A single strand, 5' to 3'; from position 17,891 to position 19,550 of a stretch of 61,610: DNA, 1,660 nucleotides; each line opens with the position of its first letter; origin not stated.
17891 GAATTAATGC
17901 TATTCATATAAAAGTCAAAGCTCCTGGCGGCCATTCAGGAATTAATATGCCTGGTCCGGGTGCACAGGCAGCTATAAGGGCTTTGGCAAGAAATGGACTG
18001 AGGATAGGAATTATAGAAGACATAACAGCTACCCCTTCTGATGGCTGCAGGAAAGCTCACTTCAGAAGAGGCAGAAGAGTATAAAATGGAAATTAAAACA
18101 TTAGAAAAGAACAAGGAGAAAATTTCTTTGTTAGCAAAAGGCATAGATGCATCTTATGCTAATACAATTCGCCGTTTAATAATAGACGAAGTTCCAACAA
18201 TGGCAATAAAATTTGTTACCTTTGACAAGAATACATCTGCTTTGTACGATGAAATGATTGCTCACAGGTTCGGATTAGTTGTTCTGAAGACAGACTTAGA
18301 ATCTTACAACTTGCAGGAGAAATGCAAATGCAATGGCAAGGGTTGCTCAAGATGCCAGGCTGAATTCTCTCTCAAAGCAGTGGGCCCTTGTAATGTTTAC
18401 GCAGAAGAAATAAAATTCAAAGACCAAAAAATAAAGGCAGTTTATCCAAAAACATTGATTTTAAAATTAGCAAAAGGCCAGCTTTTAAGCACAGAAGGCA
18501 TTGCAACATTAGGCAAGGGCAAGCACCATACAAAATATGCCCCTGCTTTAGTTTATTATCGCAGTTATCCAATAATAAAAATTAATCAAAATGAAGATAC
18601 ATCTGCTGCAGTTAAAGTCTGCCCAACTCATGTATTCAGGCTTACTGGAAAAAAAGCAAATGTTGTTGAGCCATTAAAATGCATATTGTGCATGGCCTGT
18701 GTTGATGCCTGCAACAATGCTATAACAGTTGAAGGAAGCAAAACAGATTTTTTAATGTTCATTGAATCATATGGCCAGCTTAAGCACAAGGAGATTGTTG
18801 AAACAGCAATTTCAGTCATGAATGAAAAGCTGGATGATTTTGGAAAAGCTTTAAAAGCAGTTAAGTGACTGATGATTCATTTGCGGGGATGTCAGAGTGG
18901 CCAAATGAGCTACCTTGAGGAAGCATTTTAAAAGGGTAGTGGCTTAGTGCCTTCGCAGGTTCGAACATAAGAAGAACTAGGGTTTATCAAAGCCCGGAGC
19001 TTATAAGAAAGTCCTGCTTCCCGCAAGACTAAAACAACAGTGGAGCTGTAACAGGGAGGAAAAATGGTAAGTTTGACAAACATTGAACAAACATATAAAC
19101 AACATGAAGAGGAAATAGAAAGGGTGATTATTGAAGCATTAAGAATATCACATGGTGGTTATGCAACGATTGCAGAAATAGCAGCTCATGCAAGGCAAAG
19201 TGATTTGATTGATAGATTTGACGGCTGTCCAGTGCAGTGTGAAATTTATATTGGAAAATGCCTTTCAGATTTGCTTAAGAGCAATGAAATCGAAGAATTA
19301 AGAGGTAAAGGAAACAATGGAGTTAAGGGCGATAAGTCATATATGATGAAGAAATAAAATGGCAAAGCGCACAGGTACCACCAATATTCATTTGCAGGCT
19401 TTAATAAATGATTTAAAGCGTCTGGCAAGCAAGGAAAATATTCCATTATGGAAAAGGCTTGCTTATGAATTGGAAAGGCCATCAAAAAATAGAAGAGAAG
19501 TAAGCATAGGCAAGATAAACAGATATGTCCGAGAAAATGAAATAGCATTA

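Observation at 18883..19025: tRNA-Leu(GAG) with two introns: canonical 13-nt (37/38) plus 46-nt in the T loop (about 59/60)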

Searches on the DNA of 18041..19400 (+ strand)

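Call 8: search_rna_families(source=window, start=18700, end=19200, threshold=evalue, max_evalue=10, show_alignments=4)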
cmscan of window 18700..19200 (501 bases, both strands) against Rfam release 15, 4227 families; matches with E-value up to 10: 4.
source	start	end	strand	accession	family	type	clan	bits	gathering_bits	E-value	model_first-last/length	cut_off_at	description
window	18818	18880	+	RF00348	snoR9_plant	Gene; snRNA; snoRNA; CD-box;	-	16.2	43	8.7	1-129/129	no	Small nucleolar RNA snoR9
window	18809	18877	+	RF00200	snoZ199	Gene; snRNA; snoRNA; CD-box;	-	15.9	47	9.6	1-84/84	no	Small nucleolar RNA Z199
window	18786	18879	+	RF02909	rli117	Gene; sRNA;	-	12.6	87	1.1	1-272/272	no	Listeria sRNA rli117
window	18825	18910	+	RF01121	sR38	Gene; snRNA; snoRNA; CD-box;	-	10.1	50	9.1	1-59/59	no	Small nucleolar RNA sR38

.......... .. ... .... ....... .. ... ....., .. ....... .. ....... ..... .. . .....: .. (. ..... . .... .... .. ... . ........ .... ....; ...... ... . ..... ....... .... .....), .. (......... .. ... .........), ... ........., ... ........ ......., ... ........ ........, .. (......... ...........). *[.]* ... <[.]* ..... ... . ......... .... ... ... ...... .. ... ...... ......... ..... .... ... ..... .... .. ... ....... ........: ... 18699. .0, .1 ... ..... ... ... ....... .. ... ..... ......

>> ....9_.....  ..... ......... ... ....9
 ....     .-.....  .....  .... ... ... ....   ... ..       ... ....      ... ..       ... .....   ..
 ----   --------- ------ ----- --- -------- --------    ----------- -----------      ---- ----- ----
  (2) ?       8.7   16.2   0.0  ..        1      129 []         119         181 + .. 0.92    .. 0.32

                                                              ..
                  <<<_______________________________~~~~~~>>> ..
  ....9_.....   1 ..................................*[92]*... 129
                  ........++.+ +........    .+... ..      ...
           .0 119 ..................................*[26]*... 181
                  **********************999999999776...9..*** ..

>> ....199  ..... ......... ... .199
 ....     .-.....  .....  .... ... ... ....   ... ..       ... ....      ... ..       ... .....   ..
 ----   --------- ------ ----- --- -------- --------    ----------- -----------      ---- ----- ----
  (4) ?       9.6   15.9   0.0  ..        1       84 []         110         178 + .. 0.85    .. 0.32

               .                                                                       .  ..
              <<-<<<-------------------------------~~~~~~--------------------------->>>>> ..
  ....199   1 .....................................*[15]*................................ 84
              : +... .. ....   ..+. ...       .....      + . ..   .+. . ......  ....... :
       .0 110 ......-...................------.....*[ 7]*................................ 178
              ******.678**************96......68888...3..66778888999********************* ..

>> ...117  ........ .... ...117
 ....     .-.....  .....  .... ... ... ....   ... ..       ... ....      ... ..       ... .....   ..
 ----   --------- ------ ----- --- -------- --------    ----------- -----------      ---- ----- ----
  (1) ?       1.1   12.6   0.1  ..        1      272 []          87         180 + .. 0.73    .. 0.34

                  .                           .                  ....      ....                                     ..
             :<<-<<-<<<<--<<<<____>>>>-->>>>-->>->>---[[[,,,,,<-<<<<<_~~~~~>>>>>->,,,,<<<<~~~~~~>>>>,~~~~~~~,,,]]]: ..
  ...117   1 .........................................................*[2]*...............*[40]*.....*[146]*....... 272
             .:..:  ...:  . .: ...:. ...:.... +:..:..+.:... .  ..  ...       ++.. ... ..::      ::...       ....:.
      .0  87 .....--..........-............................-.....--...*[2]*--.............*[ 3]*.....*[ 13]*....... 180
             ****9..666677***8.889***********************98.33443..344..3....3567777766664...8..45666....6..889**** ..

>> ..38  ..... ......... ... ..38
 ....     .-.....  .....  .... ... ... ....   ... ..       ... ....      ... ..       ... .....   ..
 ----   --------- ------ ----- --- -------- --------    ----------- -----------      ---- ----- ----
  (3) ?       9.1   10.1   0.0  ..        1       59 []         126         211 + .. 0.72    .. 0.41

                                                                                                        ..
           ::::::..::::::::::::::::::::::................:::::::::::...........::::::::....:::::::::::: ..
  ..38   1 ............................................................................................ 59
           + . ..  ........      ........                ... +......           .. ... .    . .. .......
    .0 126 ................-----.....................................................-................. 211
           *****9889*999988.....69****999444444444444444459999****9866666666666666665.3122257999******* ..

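Call 50: search_rna_families(sources=[L058, L017, L015, L067, L031, L028], threshold=gathering)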
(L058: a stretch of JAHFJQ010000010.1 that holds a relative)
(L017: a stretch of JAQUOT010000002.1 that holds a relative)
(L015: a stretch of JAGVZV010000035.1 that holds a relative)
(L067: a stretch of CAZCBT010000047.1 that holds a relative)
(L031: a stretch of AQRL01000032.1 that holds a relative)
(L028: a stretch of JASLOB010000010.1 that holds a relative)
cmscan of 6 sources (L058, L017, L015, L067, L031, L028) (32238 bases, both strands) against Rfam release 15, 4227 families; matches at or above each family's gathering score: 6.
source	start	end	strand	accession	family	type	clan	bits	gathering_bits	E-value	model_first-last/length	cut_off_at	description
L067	2668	2751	+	RF00005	tRNA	Gene; tRNA;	CL00001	58.7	29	2e-10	1-71/71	no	tRNA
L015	3338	3421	+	RF00005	tRNA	Gene; tRNA;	CL00001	53.5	29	5.5e-09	1-71/71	no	tRNA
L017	3309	3392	+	RF00005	tRNA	Gene; tRNA;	CL00001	52.8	29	8.6e-09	1-71/71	no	tRNA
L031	3283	3366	+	RF00005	tRNA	Gene; tRNA;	CL00001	52.5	29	1e-08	1-71/71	no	tRNA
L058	3312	3397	+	RF00005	tRNA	Gene; tRNA;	CL00001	51.8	29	1.6e-08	1-71/71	no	tRNA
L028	3343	3426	+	RF00005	tRNA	Gene; tRNA;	CL00001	49.5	29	6.8e-08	1-71/71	no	tRNA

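Call 52: build_rna_model(alignment_id=A3, structure=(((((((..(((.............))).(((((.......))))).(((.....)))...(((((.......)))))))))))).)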
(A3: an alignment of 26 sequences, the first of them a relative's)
Model R1 built from alignment A3 (26 sequences, 86 columns); structure: as given.
model positions 84; base pairs 23; branch points 3; effective number of sequences 1.25; information 0.676 bits per position. Calibrated on 0.2 Mb of random sequence (short: E-values are rough).
structure used (alignment columns):
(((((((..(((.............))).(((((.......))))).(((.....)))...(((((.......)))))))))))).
